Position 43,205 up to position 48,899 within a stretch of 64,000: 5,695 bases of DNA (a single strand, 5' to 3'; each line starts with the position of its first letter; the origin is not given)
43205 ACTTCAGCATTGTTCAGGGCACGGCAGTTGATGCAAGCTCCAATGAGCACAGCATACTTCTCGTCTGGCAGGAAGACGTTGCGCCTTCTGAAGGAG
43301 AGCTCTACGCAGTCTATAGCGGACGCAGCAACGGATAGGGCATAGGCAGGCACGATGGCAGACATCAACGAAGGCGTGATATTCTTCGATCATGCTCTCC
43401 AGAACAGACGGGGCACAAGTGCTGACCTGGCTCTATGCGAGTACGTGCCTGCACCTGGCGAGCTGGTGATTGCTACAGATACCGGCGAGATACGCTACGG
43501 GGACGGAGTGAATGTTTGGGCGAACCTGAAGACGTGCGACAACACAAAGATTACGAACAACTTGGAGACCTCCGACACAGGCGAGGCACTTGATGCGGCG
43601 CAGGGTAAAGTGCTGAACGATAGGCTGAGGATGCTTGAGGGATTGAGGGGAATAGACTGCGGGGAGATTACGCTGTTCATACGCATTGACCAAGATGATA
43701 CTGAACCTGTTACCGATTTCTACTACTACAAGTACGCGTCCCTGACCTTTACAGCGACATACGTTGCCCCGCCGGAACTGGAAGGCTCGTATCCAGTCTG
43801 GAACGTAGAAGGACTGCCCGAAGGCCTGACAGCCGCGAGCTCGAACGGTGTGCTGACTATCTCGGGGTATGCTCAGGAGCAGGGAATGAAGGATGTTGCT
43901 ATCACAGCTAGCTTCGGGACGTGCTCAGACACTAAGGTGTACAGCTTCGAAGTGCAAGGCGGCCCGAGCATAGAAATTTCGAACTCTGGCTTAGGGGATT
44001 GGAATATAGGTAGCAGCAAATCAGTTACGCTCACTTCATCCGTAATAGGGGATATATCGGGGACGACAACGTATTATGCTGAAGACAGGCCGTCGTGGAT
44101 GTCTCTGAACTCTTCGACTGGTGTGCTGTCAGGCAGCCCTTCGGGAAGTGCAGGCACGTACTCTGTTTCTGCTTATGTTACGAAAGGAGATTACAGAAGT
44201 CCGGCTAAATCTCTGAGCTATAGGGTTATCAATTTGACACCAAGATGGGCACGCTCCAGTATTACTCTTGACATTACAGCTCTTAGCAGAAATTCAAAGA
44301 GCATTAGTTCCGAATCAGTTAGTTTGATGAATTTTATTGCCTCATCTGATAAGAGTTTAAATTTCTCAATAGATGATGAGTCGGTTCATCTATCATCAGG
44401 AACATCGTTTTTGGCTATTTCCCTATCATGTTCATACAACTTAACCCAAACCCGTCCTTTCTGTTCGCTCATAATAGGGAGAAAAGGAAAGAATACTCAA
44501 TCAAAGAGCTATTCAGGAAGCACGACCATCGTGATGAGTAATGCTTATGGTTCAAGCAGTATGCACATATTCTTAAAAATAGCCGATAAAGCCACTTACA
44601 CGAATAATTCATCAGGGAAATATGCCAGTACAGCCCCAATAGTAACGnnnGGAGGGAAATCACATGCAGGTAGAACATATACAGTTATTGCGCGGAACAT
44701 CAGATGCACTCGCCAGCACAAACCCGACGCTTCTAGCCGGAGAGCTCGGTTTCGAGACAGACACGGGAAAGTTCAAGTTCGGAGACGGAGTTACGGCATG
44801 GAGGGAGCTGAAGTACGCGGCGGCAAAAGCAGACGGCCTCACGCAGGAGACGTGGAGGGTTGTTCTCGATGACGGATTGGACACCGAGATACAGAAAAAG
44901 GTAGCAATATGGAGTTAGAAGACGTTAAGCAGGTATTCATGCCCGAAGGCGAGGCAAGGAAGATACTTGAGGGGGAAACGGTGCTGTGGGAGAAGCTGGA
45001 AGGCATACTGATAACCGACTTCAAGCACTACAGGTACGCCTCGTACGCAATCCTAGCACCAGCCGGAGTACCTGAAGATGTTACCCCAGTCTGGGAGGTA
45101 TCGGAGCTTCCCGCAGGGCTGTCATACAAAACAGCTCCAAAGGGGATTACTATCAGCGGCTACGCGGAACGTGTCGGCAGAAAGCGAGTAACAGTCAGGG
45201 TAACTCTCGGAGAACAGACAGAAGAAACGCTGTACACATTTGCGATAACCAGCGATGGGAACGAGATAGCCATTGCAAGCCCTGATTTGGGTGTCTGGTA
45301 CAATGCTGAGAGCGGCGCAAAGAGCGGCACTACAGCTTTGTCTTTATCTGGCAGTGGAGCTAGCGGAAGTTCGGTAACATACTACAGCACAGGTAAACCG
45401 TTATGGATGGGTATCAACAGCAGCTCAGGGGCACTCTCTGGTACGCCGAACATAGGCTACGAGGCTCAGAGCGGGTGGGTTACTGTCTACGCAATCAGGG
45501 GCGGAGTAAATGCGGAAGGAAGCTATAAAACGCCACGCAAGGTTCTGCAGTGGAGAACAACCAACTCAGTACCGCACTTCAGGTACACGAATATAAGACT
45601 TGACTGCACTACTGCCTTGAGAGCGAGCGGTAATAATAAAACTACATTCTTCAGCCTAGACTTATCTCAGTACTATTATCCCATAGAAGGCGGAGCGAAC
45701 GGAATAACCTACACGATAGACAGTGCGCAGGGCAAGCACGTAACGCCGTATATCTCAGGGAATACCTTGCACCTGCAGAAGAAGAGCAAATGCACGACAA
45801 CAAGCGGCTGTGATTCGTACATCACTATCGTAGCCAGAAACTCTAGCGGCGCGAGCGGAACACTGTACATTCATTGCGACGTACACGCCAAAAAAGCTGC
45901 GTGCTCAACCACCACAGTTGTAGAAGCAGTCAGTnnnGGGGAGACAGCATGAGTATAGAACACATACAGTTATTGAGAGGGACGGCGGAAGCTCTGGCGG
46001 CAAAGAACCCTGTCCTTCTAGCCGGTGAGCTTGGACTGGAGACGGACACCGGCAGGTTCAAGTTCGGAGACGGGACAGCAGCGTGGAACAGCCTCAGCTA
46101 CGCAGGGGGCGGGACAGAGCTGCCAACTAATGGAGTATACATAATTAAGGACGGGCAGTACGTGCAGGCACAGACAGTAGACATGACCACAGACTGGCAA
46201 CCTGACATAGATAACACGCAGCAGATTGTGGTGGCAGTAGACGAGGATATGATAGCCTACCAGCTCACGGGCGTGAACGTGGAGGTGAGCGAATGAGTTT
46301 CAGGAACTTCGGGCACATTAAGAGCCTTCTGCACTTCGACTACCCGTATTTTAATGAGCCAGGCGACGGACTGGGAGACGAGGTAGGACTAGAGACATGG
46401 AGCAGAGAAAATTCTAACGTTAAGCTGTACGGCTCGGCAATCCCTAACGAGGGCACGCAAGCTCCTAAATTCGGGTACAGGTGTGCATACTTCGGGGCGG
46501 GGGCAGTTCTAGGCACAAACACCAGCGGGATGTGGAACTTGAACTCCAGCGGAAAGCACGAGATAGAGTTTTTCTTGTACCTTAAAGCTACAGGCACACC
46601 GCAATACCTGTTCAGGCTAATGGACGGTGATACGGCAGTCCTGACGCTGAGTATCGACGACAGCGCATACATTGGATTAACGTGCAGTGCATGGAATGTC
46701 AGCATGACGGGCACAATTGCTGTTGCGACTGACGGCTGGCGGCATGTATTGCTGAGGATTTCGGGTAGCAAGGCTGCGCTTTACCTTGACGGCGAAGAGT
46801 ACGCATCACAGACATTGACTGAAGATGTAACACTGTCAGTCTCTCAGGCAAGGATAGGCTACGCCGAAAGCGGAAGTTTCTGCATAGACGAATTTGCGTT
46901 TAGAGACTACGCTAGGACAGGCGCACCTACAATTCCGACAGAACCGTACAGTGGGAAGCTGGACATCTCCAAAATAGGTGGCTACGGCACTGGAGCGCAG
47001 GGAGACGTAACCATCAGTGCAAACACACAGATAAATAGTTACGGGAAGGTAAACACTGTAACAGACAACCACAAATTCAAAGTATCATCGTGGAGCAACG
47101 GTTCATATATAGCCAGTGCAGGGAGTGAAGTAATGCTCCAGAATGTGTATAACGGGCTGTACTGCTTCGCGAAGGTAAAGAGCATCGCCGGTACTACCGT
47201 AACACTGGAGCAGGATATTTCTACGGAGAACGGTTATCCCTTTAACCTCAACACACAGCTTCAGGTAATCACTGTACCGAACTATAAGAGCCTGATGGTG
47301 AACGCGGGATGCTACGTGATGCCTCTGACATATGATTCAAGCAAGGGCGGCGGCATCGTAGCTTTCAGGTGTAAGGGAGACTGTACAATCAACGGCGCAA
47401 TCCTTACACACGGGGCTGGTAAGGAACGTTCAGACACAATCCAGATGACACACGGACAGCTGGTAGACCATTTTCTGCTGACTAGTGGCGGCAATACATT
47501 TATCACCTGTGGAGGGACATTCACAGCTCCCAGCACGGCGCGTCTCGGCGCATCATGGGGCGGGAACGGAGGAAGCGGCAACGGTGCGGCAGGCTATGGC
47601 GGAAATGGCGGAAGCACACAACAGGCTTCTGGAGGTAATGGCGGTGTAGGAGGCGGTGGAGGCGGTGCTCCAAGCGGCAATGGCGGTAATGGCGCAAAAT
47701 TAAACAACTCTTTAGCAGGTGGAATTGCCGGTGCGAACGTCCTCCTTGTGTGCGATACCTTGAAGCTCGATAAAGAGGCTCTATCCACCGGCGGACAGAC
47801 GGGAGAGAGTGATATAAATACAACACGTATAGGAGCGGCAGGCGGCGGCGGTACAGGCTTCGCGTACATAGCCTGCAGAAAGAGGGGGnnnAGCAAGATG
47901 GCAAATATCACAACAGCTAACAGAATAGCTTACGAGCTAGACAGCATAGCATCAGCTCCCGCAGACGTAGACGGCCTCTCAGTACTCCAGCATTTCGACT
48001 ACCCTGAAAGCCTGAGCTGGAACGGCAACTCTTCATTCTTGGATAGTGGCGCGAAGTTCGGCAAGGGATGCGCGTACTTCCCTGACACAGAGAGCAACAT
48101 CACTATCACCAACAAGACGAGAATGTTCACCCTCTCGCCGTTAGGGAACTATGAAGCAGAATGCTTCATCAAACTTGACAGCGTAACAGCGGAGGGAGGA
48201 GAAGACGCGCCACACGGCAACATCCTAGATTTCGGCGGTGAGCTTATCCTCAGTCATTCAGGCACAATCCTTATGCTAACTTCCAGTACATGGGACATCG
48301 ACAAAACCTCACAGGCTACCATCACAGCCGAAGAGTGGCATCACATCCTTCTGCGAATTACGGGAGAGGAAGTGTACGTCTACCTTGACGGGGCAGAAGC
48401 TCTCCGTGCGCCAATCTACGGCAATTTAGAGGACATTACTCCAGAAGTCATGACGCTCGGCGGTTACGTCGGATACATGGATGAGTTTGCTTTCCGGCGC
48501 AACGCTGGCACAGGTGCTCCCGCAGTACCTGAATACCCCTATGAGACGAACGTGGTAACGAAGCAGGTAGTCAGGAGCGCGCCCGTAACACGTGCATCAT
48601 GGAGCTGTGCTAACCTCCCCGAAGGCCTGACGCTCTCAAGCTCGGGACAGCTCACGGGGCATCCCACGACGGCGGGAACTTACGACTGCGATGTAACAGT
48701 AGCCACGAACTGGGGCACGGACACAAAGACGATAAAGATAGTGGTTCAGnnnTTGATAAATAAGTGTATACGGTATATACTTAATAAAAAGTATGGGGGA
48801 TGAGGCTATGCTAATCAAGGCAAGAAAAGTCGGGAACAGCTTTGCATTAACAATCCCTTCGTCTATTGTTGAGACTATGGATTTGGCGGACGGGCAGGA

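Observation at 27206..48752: A ~21-kb receptor-binding region built from two reiterated N-terminal adaptor motifs (11 + 8 copies)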

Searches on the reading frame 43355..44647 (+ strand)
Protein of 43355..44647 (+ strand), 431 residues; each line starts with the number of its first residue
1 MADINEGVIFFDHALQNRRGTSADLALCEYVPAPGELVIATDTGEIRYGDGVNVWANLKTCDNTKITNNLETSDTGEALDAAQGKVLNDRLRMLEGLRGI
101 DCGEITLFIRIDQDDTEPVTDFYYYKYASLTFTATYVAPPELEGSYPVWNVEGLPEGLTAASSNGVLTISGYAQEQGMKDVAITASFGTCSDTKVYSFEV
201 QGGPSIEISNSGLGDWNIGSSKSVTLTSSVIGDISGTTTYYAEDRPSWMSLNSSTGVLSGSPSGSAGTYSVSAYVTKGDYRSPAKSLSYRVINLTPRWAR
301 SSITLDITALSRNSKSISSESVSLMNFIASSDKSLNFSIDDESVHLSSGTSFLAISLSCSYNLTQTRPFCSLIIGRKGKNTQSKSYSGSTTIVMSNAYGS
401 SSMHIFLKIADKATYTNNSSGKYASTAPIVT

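Call 8: search_protein_families(library=pfam, max_evalue=0.01, proteins=[window:43355-44647:+])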
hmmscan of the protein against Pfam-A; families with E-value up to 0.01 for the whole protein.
window:43355-44647:+ (431 aa): 3 families
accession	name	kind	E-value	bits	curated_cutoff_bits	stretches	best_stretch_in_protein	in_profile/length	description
PF05345.18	He_PIG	-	5.1e-11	43.3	24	1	211-289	8-93/96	Putative Ig domain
PF22337.1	Phage_fiber_rpt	-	4.9e-09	36.2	27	1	66-91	1-26/34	Phage tail fiber repeats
PF18454.7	Mtd_N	-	4.6e-07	30.1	26.3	1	16-52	2-36/37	Major tropism determinant N-terminal domain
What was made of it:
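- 41941..44650 (+): Three genes (41941, 42634, 43355) that share the 41533-type N-terminal 105 residues and carry different heads. Pfam hits in call 8.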

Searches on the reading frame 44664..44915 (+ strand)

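Call 8: search_protein_families(library=pfam, max_evalue=0.01, proteins=[window:44664-44915:+])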
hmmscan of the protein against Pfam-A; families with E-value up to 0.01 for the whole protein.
window:44664-44915:+ (84 aa): 1 family
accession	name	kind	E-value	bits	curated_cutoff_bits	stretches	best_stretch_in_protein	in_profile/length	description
PF18454.7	Mtd_N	-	3.3e-11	43.4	26.3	1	6-44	1-37/37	Major tropism determinant N-terminal domain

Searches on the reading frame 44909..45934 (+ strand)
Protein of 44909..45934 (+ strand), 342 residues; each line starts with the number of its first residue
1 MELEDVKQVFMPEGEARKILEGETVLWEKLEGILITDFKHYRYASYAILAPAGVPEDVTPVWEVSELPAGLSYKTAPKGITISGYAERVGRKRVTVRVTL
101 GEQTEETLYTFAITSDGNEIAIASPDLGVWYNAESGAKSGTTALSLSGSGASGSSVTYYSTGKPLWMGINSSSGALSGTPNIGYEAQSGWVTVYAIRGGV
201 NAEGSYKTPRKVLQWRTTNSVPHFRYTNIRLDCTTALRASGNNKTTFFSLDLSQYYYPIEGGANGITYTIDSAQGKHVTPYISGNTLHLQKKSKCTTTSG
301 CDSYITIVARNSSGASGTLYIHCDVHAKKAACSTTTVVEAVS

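Call 8: search_protein_families(library=pfam, max_evalue=0.01, proteins=[window:44909-45934:+])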
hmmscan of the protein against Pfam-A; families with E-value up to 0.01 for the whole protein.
window:44909-45934:+ (342 aa): 1 family
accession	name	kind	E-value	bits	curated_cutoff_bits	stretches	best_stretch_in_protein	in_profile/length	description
PF05345.18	He_PIG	-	3.2e-06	27.9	24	1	147-181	24-66/96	Putative Ig domain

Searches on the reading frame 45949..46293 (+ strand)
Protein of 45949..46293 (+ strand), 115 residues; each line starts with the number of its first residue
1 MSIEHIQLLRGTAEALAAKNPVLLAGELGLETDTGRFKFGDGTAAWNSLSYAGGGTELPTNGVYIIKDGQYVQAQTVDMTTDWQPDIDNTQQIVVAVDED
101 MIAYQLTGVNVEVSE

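Call 8: search_protein_families(library=pfam, max_evalue=0.01, proteins=[window:45949-46293:+])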
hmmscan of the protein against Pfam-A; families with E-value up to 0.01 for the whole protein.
window:45949-46293:+ (115 aa): 2 families
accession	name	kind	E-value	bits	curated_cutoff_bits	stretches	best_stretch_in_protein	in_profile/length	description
PF18454.7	Mtd_N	-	1.6e-10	41.2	26.3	1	6-43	1-36/37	Major tropism determinant N-terminal domain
PF23212.2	DUF7064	-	0.0039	17.9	24.7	1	38-109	14-84/126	Domain of unknown function (DUF7064)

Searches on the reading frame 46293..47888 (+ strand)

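Call 8: search_protein_families(library=pfam, max_evalue=0.01, proteins=[window:46293-47888:+])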
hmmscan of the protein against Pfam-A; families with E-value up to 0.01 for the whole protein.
window:46293-47888:+ (532 aa): 1 family
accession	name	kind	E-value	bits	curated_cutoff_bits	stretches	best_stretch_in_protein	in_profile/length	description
PF13385.13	Laminin_G_3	-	3.2e-08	34.3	27.6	1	93-210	23-147/151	Concanavalin A-like lectin/glucanases superfamily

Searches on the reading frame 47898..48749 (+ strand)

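Call 8: search_protein_families(library=pfam, max_evalue=0.01, proteins=[window:47898-48749:+])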
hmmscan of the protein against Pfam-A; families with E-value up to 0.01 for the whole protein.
window:47898-48749:+ (284 aa): 2 families
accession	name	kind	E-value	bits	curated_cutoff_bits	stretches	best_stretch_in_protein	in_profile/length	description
PF05345.18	He_PIG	-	9.2e-08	32.9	24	1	231-283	35-95/96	Putative Ig domain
PF13385.13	Laminin_G_3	-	7.1e-06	26.7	27.6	1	90-197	24-131/151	Concanavalin A-like lectin/glucanases superfamily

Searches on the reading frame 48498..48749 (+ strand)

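Call 25: search_protein_families(library=pfam, max_evalue=1, proteins=[window:48498-48749:+])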
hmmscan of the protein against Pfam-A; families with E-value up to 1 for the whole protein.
seq(84 aa): 3 families
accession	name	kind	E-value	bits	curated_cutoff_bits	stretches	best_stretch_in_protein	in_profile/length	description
PF05345.18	He_PIG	-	1.1e-08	35.9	24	1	30-83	34-95/96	Putative Ig domain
PF24908.1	Ig_SIBA-E_2nd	-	0.059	13.9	27.8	1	33-71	37-75/117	Integrin beta-like protein A-E, second Ig-like domain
PF00801.26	PKD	-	0.077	13.4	23.5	1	25-83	23-80/80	PKD domain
